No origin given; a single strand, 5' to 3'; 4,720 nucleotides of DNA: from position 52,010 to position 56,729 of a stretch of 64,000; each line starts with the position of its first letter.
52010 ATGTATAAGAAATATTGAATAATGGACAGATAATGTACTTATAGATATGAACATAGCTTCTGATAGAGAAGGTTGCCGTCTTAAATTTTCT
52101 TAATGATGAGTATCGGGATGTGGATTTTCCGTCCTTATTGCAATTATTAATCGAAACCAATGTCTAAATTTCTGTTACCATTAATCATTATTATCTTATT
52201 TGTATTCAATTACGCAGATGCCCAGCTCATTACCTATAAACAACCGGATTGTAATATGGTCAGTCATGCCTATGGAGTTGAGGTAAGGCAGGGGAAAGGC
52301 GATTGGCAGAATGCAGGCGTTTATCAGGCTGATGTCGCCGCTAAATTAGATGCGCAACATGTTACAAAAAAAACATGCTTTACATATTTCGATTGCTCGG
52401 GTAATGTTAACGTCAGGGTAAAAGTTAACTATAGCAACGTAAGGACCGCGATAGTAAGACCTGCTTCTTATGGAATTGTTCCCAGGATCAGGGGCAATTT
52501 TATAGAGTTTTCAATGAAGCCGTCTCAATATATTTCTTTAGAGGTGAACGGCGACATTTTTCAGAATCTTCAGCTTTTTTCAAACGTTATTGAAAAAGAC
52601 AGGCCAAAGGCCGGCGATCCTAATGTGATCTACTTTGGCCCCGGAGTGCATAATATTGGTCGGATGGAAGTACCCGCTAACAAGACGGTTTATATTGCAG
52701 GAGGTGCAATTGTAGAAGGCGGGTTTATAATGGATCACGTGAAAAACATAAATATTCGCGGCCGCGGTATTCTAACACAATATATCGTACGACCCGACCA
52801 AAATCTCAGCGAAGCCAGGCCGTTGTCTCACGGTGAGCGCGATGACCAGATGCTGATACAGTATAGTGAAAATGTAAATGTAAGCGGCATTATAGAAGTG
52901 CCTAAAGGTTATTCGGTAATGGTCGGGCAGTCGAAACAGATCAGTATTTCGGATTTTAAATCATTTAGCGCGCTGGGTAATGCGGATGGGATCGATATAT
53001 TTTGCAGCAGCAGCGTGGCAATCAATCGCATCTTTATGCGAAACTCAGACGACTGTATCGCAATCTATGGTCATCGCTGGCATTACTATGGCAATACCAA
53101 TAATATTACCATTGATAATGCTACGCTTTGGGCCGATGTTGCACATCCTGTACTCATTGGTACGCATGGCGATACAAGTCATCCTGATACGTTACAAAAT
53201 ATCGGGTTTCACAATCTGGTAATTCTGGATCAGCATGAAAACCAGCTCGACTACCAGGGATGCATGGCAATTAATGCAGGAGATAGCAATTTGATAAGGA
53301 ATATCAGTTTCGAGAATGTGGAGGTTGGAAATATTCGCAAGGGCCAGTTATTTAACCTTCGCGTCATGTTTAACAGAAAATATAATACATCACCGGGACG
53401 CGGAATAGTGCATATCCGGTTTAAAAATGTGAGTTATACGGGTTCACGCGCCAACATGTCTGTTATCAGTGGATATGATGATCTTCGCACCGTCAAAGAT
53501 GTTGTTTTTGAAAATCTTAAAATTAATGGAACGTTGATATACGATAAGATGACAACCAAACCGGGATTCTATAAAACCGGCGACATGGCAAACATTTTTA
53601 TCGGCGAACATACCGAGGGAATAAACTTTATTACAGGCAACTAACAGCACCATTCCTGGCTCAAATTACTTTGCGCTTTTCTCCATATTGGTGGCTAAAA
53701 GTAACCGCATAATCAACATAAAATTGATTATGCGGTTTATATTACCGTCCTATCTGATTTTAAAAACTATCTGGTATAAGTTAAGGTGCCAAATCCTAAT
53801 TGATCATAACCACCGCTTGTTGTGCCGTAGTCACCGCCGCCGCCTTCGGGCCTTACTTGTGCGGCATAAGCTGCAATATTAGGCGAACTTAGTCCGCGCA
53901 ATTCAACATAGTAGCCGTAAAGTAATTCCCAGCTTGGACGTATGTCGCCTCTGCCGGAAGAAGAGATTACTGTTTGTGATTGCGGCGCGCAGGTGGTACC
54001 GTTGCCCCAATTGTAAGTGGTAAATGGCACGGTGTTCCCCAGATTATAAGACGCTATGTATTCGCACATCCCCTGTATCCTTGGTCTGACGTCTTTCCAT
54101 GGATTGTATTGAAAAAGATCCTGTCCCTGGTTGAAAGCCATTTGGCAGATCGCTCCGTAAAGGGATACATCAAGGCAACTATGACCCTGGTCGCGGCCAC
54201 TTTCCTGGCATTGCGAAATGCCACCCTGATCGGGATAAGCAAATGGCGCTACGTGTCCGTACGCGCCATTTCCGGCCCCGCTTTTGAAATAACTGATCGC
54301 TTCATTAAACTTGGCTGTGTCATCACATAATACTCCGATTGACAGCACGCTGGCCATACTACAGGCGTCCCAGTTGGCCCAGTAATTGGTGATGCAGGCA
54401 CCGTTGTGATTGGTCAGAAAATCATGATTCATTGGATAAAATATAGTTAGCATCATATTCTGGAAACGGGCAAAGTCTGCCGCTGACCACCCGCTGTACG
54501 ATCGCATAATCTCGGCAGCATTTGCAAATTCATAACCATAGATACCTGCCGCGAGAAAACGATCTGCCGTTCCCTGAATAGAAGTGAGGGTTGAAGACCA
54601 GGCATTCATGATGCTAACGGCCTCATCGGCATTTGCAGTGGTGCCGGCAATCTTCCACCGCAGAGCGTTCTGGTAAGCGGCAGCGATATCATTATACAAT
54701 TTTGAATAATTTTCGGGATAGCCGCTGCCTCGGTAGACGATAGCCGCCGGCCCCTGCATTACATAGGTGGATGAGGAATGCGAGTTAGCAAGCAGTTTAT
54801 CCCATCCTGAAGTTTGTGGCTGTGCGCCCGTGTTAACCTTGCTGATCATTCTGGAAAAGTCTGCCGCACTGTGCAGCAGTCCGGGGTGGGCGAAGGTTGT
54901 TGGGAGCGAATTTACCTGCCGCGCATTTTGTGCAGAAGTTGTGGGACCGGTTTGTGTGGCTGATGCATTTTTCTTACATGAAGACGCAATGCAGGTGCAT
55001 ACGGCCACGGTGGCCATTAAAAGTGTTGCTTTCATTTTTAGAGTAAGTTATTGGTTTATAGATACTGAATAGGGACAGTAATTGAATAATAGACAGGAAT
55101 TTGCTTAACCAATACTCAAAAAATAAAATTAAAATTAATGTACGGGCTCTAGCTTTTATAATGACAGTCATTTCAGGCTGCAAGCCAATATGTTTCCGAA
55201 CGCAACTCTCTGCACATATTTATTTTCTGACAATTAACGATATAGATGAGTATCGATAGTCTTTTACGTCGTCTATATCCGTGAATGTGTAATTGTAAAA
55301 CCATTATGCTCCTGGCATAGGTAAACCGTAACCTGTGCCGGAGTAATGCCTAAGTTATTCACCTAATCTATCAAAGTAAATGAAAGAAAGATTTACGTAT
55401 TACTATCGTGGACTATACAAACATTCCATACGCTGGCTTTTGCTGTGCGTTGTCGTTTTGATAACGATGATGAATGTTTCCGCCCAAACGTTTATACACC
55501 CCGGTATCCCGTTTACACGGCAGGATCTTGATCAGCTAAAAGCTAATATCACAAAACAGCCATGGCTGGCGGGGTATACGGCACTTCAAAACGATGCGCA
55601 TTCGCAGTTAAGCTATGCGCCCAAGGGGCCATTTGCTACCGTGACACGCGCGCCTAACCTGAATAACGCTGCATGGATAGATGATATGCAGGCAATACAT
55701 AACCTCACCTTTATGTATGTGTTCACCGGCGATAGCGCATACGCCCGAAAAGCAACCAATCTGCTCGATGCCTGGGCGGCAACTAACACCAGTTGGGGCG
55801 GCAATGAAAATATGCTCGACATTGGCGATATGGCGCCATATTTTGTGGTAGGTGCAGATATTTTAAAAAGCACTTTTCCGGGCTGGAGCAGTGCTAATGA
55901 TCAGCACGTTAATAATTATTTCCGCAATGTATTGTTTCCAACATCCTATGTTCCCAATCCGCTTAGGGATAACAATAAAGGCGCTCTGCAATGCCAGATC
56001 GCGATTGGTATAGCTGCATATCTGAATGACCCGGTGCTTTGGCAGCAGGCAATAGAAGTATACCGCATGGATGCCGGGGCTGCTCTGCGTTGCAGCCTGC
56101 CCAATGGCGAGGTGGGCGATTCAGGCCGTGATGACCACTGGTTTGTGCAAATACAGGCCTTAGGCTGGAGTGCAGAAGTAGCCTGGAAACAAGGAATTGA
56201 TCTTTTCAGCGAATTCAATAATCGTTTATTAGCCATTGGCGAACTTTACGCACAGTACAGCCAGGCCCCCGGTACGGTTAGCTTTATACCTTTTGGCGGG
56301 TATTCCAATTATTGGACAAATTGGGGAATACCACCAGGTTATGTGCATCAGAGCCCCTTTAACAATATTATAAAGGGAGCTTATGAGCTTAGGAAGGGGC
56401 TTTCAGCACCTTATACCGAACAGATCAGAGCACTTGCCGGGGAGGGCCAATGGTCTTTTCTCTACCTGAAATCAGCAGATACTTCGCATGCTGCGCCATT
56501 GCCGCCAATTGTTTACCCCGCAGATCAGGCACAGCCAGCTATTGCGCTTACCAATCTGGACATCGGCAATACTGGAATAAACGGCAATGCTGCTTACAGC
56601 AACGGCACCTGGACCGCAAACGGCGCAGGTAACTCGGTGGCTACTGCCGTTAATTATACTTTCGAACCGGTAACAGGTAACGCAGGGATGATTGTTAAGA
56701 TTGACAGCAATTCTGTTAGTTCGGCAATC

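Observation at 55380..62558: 2,392-aa mosaic T9SS cargo fusing a lyase-fold domain to adhesin-like and cellulose-binding-type modules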

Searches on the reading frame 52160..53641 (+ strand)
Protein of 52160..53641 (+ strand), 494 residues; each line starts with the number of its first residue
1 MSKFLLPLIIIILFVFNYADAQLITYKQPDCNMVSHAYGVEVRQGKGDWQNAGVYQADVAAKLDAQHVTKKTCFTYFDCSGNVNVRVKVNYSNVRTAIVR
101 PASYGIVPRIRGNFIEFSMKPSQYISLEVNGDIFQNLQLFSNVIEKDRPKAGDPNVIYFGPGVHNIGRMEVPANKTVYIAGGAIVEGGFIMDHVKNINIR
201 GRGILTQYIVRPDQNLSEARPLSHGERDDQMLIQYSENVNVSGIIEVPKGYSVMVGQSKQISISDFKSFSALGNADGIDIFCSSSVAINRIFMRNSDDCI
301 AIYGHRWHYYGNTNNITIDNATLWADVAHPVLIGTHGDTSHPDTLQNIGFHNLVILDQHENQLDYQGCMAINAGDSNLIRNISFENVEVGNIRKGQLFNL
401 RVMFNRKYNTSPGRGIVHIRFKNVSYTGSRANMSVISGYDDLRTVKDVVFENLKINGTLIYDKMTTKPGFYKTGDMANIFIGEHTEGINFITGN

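Call 7: search_protein_families(library=pfam, proteins=[window:52160-53641:+], max_evalue=0.001)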
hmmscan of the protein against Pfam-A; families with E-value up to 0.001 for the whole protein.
window:52160-53641:+ (494 aa): 1 family
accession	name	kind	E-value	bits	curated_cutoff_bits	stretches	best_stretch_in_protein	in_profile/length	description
PF00295.23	Glyco_hydro_28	-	1.1e-10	41.6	22.9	1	226-458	89-309/324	Glycosyl hydrolases family 28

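Call 56: search_solved_structures(query=window:52160-53641:+, max_evalue=0.01)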
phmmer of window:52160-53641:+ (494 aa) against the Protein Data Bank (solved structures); distinct sequences matched with E-value up to 0.01: 0.

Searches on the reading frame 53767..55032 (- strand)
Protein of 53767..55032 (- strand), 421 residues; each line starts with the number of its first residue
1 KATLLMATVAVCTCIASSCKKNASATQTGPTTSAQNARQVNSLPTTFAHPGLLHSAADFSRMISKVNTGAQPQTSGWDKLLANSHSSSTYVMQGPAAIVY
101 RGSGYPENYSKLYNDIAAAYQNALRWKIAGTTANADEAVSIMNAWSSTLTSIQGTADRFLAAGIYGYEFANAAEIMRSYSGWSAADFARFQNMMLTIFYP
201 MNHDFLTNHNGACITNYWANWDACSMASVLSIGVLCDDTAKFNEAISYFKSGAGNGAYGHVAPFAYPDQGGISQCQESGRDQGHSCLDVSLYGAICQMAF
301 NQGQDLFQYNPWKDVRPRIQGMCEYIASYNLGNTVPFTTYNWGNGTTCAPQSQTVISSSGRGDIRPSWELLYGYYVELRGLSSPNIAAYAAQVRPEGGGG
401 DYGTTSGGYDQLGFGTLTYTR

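Call 7: search_protein_families(library=pfam, proteins=[window:53767-55032:-], max_evalue=0.001)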
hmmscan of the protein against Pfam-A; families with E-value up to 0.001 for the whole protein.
window:53767-55032:- (421 aa): 1 family
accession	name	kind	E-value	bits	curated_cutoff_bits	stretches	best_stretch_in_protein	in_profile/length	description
PF05426.18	Alginate_lyase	-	4.4e-10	39.9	22.2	1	106-330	44-269/275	Alginate lyase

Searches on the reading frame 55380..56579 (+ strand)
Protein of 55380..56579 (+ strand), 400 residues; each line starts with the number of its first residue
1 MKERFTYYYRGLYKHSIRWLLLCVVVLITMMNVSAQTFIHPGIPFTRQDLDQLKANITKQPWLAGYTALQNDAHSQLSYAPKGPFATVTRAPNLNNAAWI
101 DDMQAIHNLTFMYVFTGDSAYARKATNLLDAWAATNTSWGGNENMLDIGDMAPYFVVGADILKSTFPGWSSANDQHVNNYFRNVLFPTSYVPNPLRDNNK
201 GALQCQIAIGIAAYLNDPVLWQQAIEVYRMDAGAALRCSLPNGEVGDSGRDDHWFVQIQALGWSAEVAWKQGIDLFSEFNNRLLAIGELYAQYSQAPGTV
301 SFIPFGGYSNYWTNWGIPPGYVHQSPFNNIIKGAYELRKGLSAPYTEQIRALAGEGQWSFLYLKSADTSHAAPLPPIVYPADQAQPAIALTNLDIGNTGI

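Call 9: search_solved_structures(query=window:55380-56579:+, max_evalue=1, show_alignments=2)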
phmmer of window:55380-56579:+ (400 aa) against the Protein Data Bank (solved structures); distinct sequences matched with E-value up to 1: 1.
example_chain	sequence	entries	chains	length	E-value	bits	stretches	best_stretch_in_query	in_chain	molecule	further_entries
3nfv_A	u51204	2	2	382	0.76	11.8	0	101-133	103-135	alginate lyase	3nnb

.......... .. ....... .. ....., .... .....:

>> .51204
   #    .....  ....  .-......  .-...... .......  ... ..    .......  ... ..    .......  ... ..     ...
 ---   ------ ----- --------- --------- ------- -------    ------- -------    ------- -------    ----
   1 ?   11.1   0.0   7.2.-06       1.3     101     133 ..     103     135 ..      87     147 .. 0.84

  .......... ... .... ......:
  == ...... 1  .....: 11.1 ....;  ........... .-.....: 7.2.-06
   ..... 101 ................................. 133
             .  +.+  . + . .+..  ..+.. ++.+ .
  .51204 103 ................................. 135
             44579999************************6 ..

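Call 18: find_homologous_proteins(query=window:55485-56519:+, max_evalue=0.00001)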
Query seq(345 aa) (345 aa): 36 proteins with E <= 0.00001 among 2562 candidates.
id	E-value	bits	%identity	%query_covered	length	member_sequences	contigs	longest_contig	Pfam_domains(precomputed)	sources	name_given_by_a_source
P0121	3.2e-161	554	69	100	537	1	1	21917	-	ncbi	-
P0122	2.4e-154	532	67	100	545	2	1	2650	PF05426.19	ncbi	ncbi:MAG TPA: alginate lyase family protein, partial [Niastella sp.]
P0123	2.4e-145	502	63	98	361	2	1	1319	PF05426.19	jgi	jgi:hypothetical protein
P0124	2.6e-141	489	63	100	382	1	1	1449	PF05426.19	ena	-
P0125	1.6e-139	483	61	100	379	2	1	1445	-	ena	-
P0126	6.4e-130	452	67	84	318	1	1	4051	PF05426.19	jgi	-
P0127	4.6e-111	389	53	100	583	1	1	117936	PF05426.19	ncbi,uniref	ncbi:alginate lyase family protein [Parasediminibacterium sp. JCM 36343]|uniref:alginate lyase famil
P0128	9.0e-110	385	66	74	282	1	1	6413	PF05426.19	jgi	jgi:hypothetical protein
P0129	2.5e-106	374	50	100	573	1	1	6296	PF05426.19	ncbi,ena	-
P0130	3.6e-94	334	65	66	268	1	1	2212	-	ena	-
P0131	5.0e-91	324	61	68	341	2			-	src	-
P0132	3.0e-86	308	68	56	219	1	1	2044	-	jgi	-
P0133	1.8e-81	292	69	53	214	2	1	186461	-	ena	-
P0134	1.3e-79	286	55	68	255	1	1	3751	PF05426.19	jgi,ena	jgi:hypothetical protein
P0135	3.1e-73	265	42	100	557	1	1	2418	PF05426.19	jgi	jgi:hypothetical protein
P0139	6.0e-58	215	38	100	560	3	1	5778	PF05426.19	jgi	-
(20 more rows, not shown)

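Call 71: find_encoding_contigs(protein=P0127, flank=10000, max_places=1)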
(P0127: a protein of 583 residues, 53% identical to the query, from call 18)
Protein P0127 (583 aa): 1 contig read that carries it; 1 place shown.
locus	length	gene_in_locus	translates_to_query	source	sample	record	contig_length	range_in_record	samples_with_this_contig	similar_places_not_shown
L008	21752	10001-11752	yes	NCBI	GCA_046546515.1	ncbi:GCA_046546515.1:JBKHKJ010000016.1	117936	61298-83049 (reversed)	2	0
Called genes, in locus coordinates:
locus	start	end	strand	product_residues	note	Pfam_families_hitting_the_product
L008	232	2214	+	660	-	PF05426:Alginate_lyase, PF13585:CHU_C (faint), PF24517:CBM96, PF18962:Por_Secre_tail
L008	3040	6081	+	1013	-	PF09430:EMC7_beta-sandw (weak), PF13620:CarboxypepD_reg, PF13715:CarbopepD_reg_2, PF07715:Plug, PF00593:TonB_dep_Rec_b-barrel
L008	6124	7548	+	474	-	-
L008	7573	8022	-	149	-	PF03400:DDE_Tnp_IS1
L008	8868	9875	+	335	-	PF04616:Glyco_hydro_43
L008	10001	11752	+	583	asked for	PF05426:Alginate_lyase (weak)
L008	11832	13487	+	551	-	PF01229:Glyco_hydro_39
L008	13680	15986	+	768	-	PF18961:DUF5703_N, PF22124:Glyco_hydro_95_cat (weak)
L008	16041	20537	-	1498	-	PF05345:He_PIG, PF18962:Por_Secre_tail (weak)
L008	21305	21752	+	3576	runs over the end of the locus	PF18962:Por_Secre_tail (weak)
